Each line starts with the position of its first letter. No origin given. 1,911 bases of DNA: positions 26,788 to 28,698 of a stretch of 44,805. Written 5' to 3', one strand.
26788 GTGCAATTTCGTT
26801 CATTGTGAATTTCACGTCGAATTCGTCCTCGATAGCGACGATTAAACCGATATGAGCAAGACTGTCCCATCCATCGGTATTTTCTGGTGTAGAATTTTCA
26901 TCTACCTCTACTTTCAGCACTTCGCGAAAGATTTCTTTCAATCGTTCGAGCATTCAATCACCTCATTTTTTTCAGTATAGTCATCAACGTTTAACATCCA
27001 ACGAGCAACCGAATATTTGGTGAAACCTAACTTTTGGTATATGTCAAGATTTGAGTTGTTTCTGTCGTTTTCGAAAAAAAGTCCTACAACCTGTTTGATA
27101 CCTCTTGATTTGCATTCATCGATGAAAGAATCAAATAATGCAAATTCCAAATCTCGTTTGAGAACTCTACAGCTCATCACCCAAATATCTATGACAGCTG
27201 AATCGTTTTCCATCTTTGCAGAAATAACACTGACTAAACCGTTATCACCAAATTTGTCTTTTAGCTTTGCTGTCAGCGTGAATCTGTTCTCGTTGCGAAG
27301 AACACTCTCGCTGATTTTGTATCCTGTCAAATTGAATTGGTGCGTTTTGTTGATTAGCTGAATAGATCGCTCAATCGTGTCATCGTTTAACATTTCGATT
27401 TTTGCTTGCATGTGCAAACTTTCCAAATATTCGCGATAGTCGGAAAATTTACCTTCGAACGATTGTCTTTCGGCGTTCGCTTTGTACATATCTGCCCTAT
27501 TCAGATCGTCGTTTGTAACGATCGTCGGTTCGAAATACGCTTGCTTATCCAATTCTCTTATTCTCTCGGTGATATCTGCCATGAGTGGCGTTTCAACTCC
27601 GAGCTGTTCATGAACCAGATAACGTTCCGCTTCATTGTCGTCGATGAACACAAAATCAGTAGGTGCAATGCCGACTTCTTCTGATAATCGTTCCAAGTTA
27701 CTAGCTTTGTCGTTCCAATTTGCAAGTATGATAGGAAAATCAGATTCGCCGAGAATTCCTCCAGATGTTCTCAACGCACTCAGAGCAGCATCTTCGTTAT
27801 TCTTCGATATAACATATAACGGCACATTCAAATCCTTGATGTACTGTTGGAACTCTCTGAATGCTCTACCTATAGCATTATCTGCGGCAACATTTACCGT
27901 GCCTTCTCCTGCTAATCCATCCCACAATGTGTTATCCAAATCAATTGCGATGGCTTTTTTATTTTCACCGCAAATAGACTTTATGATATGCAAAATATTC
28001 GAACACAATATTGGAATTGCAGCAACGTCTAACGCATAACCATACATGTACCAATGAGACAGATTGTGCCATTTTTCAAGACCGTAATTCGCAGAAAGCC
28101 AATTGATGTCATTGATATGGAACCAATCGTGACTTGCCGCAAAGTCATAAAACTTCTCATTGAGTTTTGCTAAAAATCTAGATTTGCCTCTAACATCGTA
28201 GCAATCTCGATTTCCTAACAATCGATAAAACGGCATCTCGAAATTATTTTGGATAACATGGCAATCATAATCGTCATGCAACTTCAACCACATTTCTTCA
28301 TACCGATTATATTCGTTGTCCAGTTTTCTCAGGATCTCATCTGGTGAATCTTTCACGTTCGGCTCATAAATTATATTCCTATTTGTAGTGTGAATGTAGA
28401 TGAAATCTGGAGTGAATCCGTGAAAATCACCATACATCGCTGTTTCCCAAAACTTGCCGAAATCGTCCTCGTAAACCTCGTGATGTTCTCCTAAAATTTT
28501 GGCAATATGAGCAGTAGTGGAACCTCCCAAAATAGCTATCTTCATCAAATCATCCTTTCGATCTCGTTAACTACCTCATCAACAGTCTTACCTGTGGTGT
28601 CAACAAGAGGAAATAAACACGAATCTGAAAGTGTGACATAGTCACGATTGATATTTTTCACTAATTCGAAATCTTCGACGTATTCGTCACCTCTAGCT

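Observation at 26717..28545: Acyl carrier protein plus FkbH-like loader inside a phage nucleotide operon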

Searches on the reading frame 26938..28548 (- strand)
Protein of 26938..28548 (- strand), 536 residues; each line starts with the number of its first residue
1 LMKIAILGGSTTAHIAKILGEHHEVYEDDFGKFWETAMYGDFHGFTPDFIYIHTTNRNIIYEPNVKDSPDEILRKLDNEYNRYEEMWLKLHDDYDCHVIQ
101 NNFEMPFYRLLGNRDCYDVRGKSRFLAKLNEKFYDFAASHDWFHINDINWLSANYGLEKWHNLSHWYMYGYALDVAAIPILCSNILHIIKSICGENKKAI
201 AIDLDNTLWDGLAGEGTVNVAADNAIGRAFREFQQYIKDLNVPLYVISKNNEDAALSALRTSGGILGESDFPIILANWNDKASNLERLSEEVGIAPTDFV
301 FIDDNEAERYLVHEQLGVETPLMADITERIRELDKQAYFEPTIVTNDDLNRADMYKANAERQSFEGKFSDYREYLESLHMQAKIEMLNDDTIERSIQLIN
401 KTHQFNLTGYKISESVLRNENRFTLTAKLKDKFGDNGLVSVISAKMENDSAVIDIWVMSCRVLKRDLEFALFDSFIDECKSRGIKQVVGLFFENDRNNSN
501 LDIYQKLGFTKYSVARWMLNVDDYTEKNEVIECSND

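Call 3: search_protein_families(library=pfam, proteins=[window:26938-28548:-], max_evalue=0.01)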
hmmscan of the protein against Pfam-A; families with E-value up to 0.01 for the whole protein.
window:26938-28548:- (536 aa): 3 families
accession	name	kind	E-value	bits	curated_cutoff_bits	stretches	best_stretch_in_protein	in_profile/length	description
PF00702.32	Hydrolase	-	6.5e-08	33.6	26.4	1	198-367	2-144/191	haloacid dehalogenase-like hydrolase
PF21211.3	FkbH_N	-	0.00025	21.5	27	1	40-190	47-192/192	FkbH, N-terminal domain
PF12689.13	Acid_PPase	-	0.0014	18.9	27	0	280-323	108-150/169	Acid Phosphatase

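Call 4: search_protein_families(library=ncbifam, proteins=[window:26938-28548:-], max_evalue=0.01)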
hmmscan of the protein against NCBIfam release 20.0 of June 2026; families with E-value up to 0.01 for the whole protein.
window:26938-28548:- (536 aa): 2 families
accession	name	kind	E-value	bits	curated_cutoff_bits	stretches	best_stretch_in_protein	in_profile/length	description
TIGR01686.1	FkbH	subfamily_domain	1.9e-58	198.2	146.65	1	197-510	3-320/323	FkbH domain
TIGR01681.1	HAD-SF-IIIC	subfamily_domain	9.8e-10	39.4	35.75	1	198-312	1-128/132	HAD-IIIC family phosphatase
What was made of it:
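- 26938..28545 (-): FkbH-type loader, 535 aa. Domains: FkbH_N (about residues 1-190), HAD-IIIC phosphatase (about 197-340) and a GNAT-fold acyl-transfer domain (about 370-535). Key codons: Asp202 (27940-27942), Asp204 (27934-27936), Lys280 (27706-27708), Asp302/303 (27637-27642), Cys459 (27169-27171). TIGR01686 scores 198 bits, above its cutoff (call 4).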

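Call 7: search_dna_similar(query=window:26938-28548:-, collection=phages, mode=protein, max_rows=40)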
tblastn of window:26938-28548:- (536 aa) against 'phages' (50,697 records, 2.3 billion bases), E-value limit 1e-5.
Records with a match: 2; places in all: 2; records where one place covers at least 80% of the query: 1.
Best place of each record, by identity: <60% 2.
By first word of the organism name: Bacteriophage 2.
By host as written in the record: - 2.
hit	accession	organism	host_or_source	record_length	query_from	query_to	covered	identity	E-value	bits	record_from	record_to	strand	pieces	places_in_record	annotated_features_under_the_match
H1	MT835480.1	Bacteriophage sp.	human fecal samples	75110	3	531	99%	42.4%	3e-134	436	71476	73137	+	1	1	record has no annotation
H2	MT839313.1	Bacteriophage sp.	human fecal samples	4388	250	524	51%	32.5%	2e-37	153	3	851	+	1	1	record has no annotation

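Call 8: search_protein_families(library=phrogs, proteins=[window:26938-28548:-], max_evalue=0.001)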
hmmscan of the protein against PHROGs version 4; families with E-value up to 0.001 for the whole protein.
window:26938-28548:- (536 aa): 0 families

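Call 11: get_annotated_region(hit=H1, flank=12000)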
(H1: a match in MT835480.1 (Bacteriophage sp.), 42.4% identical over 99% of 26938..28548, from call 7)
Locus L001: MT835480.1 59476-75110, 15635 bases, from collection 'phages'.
description: UNVERIFIED: Bacteriophage sp. clone scaffold_14 genomic sequence.
organism: Bacteriophage sp. (NCBI taxid 38018)
taxonomy: Viruses
host: -; source: human fecal samples; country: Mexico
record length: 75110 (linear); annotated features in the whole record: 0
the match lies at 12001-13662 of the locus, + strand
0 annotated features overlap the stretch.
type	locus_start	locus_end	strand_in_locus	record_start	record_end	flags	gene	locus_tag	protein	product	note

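Call 13: find_related_loci(query=window:26938-28548:-, collection=viral_contigs, flank=8000)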
Query window:26938-28548:- (536 aa) in viral_contigs; peptide patterns used: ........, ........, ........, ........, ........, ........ (x = any residue, [..] = any of these).
26 stretches matched a pattern; 1 encode a relative of the query (tblastn E <= 1e-3); 1 distinct loci.
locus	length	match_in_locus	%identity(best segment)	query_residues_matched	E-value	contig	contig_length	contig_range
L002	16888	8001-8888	36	197-509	2e-46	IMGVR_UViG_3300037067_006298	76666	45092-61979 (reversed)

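Call 15: search_protein_families(library=pfam, proteins=[L001:1063-4542:+, L001:4892-5302:+, L001:5650-6063:+, L001:6095-7363:+, L001:7869-9197:+, L001:9498-10652:+, L001:10686-11888:+, L001:13685-13924:+, L001:14135-15040:-, L001:15033-15578:-], max_evalue=0.01)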
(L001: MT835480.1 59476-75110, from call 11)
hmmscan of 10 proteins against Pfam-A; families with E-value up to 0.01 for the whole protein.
L001:1063-4542:+ (1159 aa): 8 families
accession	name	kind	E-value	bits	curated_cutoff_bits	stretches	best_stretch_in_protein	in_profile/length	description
PF18565.7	Glyco_hydro2_C5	-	2.6e-31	108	32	1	670-771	2-103/103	Glycoside hydrolase family 2 C-terminal domain 5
PF02836.23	Glyco_hydro_2_C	-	3.5e-24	85.9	21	1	270-395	5-140/302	Glycosyl hydrolases family 2, TIM barrel domain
PF02837.24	Glyco_hydro_2_N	-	1.5e-19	71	28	1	39-151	46-167/169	Glycosyl hydrolases family 2, sugar binding domain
PF03422.21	CBM_6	-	2.8e-11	44.2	28.9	2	930-1022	22-110/125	Carbohydrate binding module (family 6)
PF00703.27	Glyco_hydro_2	-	7.2e-11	43.3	23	1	176-263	17-109/109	Glycosyl hydrolases family 2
PF22666.2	Glyco_hydro_2_N2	-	4.6e-09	37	27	1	63-131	51-120/167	Glycosyl hydrolase 2 galactose-binding domain-like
PF09134.16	Invasin_D3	-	1.2e-05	26.2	33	1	667-724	3-60/98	Invasin, domain 3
PF13364.12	BetaGal_ABD2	-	0.005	18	23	0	52-131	28-109/112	Beta-galactosidase second all-beta domain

L001:4892-5302:+ (136 aa): 1 family
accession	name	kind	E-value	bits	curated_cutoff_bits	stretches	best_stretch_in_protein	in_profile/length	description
PF15919.11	HicB_lk_antitox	-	8e-12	45.8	27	1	5-97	1-90/123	HicB_like antitoxin of bacterial toxin-antitoxin system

L001:5650-6063:+ (137 aa): 3 families
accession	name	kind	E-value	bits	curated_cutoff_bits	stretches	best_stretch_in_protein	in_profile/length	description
PF00293.34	NUDIX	-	5e-20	72.3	21.1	1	17-117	13-123/134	NUDIX domain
PF14815.12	NUDIX_4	-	0.00045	20.4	35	1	27-74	22-66/113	NUDIX domain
PF22327.2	Nudt16-like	-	0.0068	16.8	27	1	24-94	27-98/161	U8 snoRNA-decapping enzyme-like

L001:6095-7363:+ (422 aa): 2 families
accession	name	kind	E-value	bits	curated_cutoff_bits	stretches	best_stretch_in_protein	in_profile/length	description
PF02875.26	Mur_ligase_C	-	4.7e-14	53.7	28.4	1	292-409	2-126/127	Mur ligase, glutamate ligase domain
PF08245.18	Mur_ligase_M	-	3.7e-12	47.1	24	1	51-269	1-199/200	Mur ligase middle domain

L001:7869-9197:+ (442 aa): 1 family
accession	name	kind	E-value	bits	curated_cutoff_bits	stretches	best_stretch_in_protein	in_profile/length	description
PF03729.18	DUF308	-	6.9e-10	39.5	25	1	71-142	2-73/73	Short repeat of unknown function (DUF308)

L001:9498-10652:+ (384 aa): 3 families
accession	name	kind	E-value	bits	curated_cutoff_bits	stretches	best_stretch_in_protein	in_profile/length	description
PF14286.12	DHHW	-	3.7e-37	128.9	25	1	40-338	70-384/385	DHHW protein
PF16822.11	ALGX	-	2.9e-06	27.6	26.5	1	160-215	74-133/268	SGNH hydrolase-like domain, acetyltransferase AlgX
PF21827.1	New_glue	-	0.0045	17.1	31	1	1-68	1-67/94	New glue protein family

L001:10686-11888:+ (400 aa): 3 families
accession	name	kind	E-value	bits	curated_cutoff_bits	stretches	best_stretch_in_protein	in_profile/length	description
PF14286.12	DHHW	-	6.7e-40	137.9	25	1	74-355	104-384/385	DHHW protein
PF16822.11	ALGX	-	9e-08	32.5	26.5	1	149-231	44-129/268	SGNH hydrolase-like domain, acetyltransferase AlgX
PF16499.11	Melibiase_2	-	0.0054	16.5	23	1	182-263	39-120/284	Alpha galactosidase A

L001:13685-13924:+ (79 aa): 1 family
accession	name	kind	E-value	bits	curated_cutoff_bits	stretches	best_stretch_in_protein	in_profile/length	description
PF00550.31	PP-binding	-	0.00019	22.1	20.8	1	12-74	5-66/67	Phosphopantetheine attachment site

L001:14135-15040:- (301 aa): 0 families

L001:15033-15578:- (181 aa): 2 families
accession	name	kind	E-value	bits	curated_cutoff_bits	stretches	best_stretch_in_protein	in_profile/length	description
PF12846.13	AAA_10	-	1.1e-08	35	27.5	1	24-150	228-347/362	AAA-like domain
PF16849.11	Glyco_transf_88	-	0.0037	16.7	27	1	25-155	204-327/423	Glycosyltransferase family 88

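Call 16: find_homologous_proteins(query=window:26938-28548:-, max_evalue=1e-10)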
Query window:26938-28548:- (536 aa): 6297 proteins with E <= 1e-10 among 8000 candidates; the best 120 are listed.
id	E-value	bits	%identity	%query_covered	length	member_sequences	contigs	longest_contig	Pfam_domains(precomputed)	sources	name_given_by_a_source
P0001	0.0e+0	1179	95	100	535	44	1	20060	PF21211.4,PF00702.33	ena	-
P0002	0.0e+0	1075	87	100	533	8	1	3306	PF21211.4,PF00702.33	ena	-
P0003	4.2e-287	971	79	100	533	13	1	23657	PF00702.33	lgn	-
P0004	1.1e-285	967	78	100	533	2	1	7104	PF00702.33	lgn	-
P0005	1.3e-145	504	45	99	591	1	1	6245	PF21211.4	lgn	-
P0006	1.7e-145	504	44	99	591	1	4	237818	PF21211.4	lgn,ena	-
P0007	3.6e-145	503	45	100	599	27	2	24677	PF21211.4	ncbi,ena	-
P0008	4.8e-145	503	44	99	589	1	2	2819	PF21211.4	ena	-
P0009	2.4e-144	500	44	99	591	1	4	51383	PF21211.4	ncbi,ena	-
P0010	2.4e-144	500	45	99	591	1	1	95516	PF21211.4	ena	-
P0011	3.6e-144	500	45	99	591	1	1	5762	PF21211.4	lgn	-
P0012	3.8e-144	500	45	99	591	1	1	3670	PF21211.4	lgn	-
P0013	5.2e-144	499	45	99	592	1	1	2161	PF21211.4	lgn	-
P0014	5.5e-144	499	44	99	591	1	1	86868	PF21211.4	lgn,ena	-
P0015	6.1e-144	499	43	100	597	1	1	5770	PF21211.4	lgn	-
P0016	6.2e-144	499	44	99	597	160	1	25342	PF21211.4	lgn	-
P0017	1.0e-143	498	44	99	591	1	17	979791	PF21211.4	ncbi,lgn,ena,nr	ncbi:MAG: HAD-IIIC family phosphatase [Ruminococcus sp.]|nr:HAD-IIIC family phosphatase [Ruminococcu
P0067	1.8e-140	487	44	99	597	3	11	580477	PF21211.4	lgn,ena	-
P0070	2.3e-140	487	43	100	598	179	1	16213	PF21211.4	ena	-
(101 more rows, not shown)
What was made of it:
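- Bacterial homologues are abundant (6297 hits, call 16).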

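Call 17: find_encoding_contigs(protein=P0001, flank=10000, max_places=3)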
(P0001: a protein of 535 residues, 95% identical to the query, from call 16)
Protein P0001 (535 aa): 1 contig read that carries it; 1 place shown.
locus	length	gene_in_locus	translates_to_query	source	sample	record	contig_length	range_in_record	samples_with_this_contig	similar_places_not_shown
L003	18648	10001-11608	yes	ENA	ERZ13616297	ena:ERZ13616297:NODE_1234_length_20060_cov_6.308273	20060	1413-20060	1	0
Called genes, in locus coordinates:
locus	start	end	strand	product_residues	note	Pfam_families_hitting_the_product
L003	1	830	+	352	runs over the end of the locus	-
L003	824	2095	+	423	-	PF00176:SNF2-rel_dom, PF00271:Helicase_C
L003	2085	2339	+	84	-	-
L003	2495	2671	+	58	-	-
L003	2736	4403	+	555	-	PF12705:PDDEXK_1, PF13479:AAA_24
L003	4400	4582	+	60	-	-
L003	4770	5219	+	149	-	PF05037:DUF669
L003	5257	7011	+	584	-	-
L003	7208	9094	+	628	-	PF08706:D5_N, PF19263:DUF5906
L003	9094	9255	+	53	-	-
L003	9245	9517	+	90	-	PF13560:HTH_31 (weak), PF01381:HTH_3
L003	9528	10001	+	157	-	PF02223:Thymidylate_kin (faint), PF13238:AAA_18 (faint), PF13521:AAA_28 (faint), PF13671:AAA_33 (faint)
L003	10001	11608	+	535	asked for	PF21211:FkbH_N (weak), PF00702:Hydrolase (faint)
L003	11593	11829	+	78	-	PF00550:PP-binding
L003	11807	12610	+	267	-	PF00303:Thymidylat_synt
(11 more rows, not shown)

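Call 18: find_encoding_contigs(protein=P0003, flank=10000, max_places=3)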
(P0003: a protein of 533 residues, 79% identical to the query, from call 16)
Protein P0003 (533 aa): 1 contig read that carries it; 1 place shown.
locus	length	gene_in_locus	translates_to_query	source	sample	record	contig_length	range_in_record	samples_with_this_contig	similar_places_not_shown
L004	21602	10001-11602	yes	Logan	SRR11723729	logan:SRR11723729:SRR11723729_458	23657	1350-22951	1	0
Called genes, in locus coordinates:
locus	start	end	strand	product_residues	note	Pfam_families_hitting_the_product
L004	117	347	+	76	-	-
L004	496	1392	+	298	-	-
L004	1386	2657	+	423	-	PF00176:SNF2-rel_dom, PF00271:Helicase_C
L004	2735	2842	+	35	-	-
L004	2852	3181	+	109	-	PF01870:Hjc (weak)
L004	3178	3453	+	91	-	-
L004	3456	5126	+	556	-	PF12705:PDDEXK_1, PF13479:AAA_24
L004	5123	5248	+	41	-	-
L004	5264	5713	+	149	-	PF05037:DUF669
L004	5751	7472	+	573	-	-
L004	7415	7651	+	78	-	-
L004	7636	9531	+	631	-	PF08706:D5_N, PF19263:DUF5906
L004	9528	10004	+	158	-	PF02223:Thymidylate_kin (faint), PF02224:Cytidylate_kin (faint)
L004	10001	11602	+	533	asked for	PF00702:Hydrolase (faint)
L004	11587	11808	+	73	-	PF00550:PP-binding (weak)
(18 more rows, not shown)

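Call 19: find_encoding_contigs(protein=P0017, flank=8000, max_places=3)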
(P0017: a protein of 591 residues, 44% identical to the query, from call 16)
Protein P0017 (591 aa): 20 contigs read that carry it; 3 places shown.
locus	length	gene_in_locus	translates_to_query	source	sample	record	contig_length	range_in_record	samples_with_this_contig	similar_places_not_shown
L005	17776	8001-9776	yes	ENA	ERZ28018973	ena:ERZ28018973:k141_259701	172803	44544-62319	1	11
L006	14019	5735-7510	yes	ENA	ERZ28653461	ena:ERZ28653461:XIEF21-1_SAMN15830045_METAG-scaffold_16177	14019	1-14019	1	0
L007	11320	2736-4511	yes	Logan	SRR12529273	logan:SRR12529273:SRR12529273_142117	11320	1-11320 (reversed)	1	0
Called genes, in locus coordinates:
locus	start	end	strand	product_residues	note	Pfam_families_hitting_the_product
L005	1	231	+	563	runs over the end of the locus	PF00990:GGDEF, PF00563:EAL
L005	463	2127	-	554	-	PF00682:HMGL-like, PF22615:IPMS_D2, PF08502:LeuA_dimer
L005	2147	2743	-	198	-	-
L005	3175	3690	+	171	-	PF13302:Acetyltransf_3 (weak), PF00583:Acetyltransf_1, PF13673:Acetyltransf_10, PF13508:Acetyltransf_7, PF08445:FR47 (weak)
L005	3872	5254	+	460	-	PF01039:Carboxyl_trans, PF03255:ACCA (weak)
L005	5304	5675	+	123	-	PF25917:BSH_RND (faint), PF25919:BSH_CusB (faint), PF25973:BSH_CzcB (faint), PF25997:BSH_YhbJ (weak), PF00364:Biotin_lipoyl, PF25984:BSH_YknX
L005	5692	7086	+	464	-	PF00682:HMGL-like, PF02436:PYC_OADA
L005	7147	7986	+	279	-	PF03446:NAD_binding_2, PF02153:PDH_N, PF20463:PDH_C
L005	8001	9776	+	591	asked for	PF21211:FkbH_N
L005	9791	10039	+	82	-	-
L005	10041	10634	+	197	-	-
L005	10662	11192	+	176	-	PF00719:Pyrophosphatase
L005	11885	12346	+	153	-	PF02381:MraZ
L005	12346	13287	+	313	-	PF01795:Methyltransf_5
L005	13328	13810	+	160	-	PF04977:DivIC (weak)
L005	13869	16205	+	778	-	PF03717:PBP_dimer, PF00905:Transpeptidase, PF03793:PASTA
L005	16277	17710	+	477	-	PF01225:Mur_ligase (weak), PF08245:Mur_ligase_M, PF02875:Mur_ligase_C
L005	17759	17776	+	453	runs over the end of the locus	PF01225:Mur_ligase, PF08245:Mur_ligase_M, PF02875:Mur_ligase_C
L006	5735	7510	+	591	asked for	PF21211:FkbH_N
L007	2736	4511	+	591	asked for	PF21211:FkbH_N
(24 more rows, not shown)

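Call 26: search_solved_structures(query=window:26938-28548:-, max_evalue=0.01, show_alignments=2)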
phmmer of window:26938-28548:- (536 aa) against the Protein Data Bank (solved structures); distinct sequences matched with E-value up to 0.01: 1.
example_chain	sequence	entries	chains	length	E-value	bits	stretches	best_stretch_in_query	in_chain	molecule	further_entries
3slr_A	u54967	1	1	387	9.3e-29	103.8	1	2-323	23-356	uncharacterized protein BF1531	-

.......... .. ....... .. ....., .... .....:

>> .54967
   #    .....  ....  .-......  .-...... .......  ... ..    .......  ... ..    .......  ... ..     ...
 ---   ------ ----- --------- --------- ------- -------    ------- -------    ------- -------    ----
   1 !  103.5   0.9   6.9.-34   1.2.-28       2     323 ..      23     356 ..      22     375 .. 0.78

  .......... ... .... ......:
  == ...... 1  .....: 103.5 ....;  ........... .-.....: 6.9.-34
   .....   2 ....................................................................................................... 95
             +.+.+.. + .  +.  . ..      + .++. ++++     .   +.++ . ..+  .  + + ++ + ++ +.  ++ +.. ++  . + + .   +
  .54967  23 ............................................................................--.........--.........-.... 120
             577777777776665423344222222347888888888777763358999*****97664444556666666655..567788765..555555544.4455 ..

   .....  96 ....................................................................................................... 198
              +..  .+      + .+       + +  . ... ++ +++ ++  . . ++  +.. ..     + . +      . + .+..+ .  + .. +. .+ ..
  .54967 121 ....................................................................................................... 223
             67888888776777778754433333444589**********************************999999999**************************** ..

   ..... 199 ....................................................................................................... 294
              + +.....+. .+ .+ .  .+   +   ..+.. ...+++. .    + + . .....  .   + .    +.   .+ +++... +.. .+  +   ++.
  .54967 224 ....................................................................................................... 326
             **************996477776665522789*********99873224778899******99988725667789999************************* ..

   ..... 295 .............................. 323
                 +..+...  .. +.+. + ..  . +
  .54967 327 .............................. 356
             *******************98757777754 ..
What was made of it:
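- Checked: It aligns to B. fragilis BF1531, PDB 3slr, at E=9e-29 over residues 2-323 (call 26).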
